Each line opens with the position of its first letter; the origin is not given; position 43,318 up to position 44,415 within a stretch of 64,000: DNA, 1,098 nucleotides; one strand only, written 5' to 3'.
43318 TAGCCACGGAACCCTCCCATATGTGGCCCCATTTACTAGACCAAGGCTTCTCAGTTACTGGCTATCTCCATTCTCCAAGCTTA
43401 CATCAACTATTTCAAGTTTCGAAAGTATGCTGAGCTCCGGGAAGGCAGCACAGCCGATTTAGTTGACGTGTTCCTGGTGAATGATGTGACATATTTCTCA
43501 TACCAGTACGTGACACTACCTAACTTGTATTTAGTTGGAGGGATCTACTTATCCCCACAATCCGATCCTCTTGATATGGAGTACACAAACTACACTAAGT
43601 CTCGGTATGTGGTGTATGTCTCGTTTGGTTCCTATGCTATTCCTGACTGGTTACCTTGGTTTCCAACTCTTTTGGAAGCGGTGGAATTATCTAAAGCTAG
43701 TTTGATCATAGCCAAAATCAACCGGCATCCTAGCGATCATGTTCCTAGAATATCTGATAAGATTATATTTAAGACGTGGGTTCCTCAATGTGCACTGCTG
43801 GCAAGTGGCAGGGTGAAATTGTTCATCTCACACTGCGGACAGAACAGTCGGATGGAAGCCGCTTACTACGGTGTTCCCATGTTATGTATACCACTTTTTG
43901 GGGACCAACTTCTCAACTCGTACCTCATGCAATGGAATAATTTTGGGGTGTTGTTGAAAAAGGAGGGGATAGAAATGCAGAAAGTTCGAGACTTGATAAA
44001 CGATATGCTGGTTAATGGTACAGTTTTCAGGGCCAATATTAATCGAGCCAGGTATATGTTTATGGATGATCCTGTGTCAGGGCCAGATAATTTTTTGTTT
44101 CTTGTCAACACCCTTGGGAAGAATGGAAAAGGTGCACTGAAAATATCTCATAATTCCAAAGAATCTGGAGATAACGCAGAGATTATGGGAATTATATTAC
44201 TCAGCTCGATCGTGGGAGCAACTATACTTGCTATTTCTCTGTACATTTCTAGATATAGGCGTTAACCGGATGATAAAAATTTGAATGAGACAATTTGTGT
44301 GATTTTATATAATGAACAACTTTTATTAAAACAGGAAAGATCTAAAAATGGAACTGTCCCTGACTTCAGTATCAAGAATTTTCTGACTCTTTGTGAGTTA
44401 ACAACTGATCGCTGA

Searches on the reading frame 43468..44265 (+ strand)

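Call 11: search_protein_families(library=pfam, proteins=[window:43468-44265:+])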
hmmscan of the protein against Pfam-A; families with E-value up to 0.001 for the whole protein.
window:43468-44265:+ (265 aa): 3 families
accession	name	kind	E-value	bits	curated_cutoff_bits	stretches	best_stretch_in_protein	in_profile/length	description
PF00201.24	UDPGT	-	1.1e-24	87.6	19.5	1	2-216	229-440/499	UDP-glucoronosyl and UDP-glucosyl transferase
PF06722.18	EryCIII-like_C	-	2.4e-09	37.7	31.7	1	80-195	14-126/145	Erythromycin biosynthesis protein CIII-like, C-terminal domain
PF04101.22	Glyco_tran_28_C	-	0.0002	21.9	22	0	116-184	72-144/166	Glycosyltransferase family 28 C-terminal domain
